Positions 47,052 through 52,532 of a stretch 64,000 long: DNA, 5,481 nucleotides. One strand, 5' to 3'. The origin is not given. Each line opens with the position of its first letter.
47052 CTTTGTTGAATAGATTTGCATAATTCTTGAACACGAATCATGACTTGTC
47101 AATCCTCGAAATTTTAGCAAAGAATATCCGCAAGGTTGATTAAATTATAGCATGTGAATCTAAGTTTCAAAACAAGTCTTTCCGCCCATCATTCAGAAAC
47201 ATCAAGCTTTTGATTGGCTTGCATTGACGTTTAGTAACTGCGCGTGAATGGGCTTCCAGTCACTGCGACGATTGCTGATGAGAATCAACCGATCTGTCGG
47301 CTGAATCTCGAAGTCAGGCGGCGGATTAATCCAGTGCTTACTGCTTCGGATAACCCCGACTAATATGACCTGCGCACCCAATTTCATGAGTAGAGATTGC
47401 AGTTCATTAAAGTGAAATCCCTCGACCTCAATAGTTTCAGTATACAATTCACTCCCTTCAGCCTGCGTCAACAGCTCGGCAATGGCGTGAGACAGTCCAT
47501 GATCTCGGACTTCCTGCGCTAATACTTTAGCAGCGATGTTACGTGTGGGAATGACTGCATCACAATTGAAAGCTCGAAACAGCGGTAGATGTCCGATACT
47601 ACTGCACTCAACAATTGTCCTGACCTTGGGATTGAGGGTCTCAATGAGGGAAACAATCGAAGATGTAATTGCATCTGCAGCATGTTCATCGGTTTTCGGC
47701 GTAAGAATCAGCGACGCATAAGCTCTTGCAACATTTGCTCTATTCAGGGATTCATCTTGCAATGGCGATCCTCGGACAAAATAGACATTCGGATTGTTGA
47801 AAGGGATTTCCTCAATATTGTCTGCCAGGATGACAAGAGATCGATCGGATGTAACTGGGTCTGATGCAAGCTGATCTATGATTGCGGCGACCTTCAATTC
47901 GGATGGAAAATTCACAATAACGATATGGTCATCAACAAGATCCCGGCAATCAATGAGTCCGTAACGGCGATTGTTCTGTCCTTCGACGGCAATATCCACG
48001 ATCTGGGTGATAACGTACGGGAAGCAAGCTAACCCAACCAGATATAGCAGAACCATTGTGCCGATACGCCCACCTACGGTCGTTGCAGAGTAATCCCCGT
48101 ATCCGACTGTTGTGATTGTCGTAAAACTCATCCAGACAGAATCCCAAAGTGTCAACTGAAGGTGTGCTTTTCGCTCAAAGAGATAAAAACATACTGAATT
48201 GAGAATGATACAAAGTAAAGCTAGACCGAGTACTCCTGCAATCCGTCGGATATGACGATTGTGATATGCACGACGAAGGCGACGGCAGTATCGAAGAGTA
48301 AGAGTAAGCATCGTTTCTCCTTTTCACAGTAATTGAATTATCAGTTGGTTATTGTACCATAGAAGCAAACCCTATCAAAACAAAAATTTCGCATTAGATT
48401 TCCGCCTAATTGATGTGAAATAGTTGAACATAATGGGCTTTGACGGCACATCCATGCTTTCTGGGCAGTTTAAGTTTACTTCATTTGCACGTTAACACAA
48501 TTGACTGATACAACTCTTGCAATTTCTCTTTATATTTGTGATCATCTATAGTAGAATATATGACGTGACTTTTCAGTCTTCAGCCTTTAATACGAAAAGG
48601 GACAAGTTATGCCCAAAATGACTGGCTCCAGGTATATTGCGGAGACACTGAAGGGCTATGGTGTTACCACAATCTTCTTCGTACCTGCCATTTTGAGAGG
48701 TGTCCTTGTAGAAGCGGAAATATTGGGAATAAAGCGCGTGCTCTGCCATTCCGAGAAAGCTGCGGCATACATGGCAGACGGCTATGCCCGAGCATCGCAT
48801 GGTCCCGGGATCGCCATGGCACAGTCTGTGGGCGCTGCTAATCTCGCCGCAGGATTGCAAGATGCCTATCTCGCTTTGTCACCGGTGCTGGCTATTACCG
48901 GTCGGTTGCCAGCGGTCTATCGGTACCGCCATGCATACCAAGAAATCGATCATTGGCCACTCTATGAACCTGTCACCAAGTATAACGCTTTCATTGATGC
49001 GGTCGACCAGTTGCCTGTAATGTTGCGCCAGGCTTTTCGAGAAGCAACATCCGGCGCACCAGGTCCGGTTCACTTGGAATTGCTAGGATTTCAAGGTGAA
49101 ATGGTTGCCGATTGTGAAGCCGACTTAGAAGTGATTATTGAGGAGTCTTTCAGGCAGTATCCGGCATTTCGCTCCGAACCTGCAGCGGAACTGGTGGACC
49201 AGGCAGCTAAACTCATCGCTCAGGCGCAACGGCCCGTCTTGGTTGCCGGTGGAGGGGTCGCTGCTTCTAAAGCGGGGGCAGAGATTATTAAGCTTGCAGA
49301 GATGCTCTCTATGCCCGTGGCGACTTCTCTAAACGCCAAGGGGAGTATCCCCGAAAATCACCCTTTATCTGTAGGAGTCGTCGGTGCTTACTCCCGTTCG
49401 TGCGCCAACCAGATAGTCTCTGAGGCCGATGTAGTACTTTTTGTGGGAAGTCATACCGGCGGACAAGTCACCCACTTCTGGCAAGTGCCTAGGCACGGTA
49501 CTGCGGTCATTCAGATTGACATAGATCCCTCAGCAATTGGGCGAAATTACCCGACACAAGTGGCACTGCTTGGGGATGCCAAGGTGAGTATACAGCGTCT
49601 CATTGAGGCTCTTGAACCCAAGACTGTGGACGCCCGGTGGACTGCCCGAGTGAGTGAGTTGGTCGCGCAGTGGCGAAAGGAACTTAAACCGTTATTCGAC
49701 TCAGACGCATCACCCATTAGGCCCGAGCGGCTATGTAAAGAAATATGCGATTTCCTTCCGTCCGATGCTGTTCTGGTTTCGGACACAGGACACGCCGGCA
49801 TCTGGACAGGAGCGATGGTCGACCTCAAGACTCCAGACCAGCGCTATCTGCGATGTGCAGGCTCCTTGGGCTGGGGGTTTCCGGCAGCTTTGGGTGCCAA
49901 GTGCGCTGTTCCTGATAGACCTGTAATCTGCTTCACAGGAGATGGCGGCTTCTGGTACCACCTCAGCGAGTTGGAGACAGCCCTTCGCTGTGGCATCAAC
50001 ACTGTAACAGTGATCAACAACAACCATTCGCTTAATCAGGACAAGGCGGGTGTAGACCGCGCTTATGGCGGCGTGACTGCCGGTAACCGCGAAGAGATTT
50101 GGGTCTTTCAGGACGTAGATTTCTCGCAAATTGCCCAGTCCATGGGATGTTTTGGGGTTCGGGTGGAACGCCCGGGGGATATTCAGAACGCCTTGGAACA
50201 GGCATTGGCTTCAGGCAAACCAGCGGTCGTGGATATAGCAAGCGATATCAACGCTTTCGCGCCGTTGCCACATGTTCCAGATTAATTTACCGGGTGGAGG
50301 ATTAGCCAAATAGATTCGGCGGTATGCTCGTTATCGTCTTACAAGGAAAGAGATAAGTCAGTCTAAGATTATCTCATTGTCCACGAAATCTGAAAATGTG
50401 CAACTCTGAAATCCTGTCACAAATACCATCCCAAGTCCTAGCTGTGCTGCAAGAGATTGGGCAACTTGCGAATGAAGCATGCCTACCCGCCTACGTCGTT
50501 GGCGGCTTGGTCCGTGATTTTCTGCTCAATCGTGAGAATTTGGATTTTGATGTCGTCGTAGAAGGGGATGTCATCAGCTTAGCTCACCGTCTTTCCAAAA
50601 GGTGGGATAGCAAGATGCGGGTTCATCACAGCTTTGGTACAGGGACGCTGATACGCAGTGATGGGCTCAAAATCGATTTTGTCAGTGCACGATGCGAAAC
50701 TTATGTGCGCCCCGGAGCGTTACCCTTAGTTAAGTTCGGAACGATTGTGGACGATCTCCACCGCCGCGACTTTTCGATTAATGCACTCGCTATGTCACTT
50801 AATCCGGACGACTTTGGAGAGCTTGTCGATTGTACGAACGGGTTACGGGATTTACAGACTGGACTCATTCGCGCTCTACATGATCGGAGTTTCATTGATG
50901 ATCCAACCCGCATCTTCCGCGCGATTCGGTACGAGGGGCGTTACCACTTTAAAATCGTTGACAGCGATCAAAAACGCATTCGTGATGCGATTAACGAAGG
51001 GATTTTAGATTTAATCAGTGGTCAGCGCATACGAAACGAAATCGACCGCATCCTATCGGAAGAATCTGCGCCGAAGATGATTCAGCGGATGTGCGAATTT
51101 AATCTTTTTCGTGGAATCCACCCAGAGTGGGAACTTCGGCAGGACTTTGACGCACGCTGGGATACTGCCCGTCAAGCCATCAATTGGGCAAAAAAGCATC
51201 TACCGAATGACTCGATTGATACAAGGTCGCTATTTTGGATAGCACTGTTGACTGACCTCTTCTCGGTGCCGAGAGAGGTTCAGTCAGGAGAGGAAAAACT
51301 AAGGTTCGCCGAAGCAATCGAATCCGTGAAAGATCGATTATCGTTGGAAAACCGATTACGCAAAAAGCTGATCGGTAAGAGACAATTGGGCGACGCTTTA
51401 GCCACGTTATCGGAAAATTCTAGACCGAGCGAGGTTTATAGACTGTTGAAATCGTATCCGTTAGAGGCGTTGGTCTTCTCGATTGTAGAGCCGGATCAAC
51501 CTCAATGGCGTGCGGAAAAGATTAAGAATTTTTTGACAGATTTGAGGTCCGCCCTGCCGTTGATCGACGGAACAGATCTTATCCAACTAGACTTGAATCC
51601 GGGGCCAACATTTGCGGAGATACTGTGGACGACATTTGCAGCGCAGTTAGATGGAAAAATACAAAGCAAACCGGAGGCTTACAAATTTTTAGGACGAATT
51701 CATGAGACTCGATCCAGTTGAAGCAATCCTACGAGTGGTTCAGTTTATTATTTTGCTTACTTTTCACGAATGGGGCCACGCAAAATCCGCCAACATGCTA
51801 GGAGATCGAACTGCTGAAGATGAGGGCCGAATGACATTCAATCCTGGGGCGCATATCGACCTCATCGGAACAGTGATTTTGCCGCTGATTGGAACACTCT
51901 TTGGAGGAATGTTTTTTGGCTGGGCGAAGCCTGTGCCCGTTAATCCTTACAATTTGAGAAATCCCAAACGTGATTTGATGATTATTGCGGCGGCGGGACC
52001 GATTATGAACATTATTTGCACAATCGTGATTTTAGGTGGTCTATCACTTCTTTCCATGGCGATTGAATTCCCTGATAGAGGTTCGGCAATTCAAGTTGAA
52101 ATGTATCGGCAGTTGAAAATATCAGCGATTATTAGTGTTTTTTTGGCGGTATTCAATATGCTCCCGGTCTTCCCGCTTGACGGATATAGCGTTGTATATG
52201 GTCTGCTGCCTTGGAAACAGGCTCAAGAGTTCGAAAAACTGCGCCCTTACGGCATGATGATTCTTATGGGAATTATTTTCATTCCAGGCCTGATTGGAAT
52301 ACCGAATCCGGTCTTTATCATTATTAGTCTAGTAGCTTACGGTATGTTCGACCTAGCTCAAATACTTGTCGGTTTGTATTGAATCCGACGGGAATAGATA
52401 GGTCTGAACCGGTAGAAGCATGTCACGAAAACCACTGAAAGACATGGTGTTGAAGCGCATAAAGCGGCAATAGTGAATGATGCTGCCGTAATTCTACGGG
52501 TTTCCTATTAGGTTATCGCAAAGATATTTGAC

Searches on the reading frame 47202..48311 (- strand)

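Call 3: search_protein_families(library=pfam, proteins=[window:47202-48311:-], max_evalue=1)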
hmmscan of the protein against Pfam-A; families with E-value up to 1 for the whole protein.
window:47202-48311:- (369 aa): 8 families
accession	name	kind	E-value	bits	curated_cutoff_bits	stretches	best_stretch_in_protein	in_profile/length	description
PF07885.22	Ion_trans_2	-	1.3e-16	60.6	22.5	1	32-108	3-77/79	Ion channel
PF22614.2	Slo-like_RCK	-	4.9e-11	42.8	24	1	127-234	3-119/119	Calcium-activated potassium channel slowpoke-like RCK domain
PF06241.17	Castor_Poll_mid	-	9.2e-07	29.3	26.7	1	258-354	2-96/104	Castor and Pollux, part of voltage-gated ion channel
PF00520.37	Ion_trans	-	1.9e-05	24.4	25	1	19-111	124-236/241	Ion transport protein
PF02254.24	TrkA_N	-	0.00035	21.3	23.8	1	174-254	40-114/116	TrkA-N domain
PF02080.26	TrkA_C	-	0.0015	18.9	27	1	314-348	27-60/71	TrkA-C domain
PF11947.13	DUF3464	-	0.24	11.6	25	1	17-66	55-104/149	Photosynthesis affected mutant 68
PF05356.16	Phage_Coat_B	-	0.39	11.2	23.5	0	75-101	27-53/56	Inovirus Coat protein B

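Call 4: search_protein_families(library=ncbifam, proteins=[window:47202-48311:-], max_evalue=1)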
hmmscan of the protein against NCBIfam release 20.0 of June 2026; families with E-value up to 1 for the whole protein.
window:47202-48311:- (369 aa): 5 families
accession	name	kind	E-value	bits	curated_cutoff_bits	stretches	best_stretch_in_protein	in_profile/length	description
NF007828.0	PRK10537.1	equivalog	1.3e-08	34.3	425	1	55-281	179-392/403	voltage-gated potassium channel protein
NF007039.0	PRK09496.3-2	equivalog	0.00012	21.1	293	1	231-349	322-435/446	Trk system potassium transporter TrkA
NF007031.0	PRK09496.1-2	equivalog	0.00016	20.9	289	1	179-348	284-441/458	Trk system potassium transporter TrkA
NF040645.1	K_channel_Meth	equivalog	0.0011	18.8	300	1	22-92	124-195/203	hyperpolarization-activated voltage-gated potassium channel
NF001254.0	PRK00220.2-1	equivalog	0.047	13.7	199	1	11-97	46-131/182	glycerol-3-phosphate 1-O-acyltransferase PlsY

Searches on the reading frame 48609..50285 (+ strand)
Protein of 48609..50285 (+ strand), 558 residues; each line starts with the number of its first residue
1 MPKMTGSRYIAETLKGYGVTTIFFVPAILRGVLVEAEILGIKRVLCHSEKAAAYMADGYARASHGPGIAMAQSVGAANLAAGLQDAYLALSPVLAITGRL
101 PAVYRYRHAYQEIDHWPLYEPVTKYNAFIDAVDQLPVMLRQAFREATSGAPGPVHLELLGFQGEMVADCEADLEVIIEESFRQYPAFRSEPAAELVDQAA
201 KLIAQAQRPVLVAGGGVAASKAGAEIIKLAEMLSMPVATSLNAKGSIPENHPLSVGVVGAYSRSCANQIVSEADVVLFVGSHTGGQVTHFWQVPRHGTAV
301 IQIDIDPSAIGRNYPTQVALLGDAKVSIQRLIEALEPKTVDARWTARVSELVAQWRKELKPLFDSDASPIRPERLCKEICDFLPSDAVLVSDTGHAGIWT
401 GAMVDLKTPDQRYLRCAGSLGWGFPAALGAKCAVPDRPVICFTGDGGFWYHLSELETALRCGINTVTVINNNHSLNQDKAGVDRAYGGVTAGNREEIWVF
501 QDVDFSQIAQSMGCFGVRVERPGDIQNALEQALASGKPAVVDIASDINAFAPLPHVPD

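Call 72: search_protein_families(library=pfam, proteins=[window:48609-50285:+], max_evalue=0.00001)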
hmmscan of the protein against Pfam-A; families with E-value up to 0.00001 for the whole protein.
window:48609-50285:+ (558 aa): 3 families
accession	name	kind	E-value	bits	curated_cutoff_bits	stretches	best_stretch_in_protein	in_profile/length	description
PF00205.28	TPP_enzyme_M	-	8.8e-41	139.3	30.4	1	196-331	1-137/137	Thiamine pyrophosphate enzyme, central domain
PF02775.26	TPP_enzyme_C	-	1.7e-34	119.2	21.9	1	392-543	1-151/151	Thiamine pyrophosphate enzyme, C-terminal TPP binding domain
PF02776.23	TPP_enzyme_N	-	1.4e-24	86.6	26.8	1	4-115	1-116/119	Thiamine pyrophosphate enzyme, N-terminal TPP binding domain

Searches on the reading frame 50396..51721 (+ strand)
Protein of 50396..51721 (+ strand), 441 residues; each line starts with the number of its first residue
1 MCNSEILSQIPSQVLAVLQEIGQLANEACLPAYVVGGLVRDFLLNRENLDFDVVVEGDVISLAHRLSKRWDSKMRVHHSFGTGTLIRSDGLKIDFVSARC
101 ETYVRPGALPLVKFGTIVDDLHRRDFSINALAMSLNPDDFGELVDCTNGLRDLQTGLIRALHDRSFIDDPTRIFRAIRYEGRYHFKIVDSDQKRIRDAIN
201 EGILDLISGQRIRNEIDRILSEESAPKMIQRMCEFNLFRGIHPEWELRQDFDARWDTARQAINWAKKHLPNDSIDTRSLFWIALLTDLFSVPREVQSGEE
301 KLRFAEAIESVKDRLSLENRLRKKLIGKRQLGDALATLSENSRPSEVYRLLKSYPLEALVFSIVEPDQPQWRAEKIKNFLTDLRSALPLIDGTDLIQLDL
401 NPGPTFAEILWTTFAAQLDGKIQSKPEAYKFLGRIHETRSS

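Call 72: search_protein_families(library=pfam, proteins=[window:50396-51721:+], max_evalue=0.00001)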
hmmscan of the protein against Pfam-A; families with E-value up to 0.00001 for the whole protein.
window:50396-51721:+ (441 aa): 2 families
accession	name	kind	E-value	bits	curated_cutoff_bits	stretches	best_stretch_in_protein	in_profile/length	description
PF01743.26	PolyA_pol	-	5.6e-25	88.6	23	1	32-159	1-126/126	Poly A polymerase head domain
PF12627.12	PolyA_pol_RNAbd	-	3.1e-08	33.7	22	1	203-245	18-60/64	Probable RNA and SrmB- binding site of polymerase A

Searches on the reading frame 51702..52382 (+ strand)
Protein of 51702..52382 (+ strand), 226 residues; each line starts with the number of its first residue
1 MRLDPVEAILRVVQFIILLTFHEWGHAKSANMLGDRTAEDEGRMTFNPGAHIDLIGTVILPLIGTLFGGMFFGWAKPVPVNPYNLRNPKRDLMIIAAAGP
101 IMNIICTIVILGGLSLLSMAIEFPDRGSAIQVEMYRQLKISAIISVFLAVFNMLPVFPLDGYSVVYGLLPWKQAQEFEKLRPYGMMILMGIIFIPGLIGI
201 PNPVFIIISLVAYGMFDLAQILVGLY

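Call 72: search_protein_families(library=pfam, proteins=[window:51702-52382:+], max_evalue=0.00001)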
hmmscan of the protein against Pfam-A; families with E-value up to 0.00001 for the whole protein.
window:51702-52382:+ (226 aa): 1 family
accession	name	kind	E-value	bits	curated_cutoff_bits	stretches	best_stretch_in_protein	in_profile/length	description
PF02163.28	Peptidase_M50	-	1e-14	54.9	27.2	1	120-192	146-218/221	Peptidase family M50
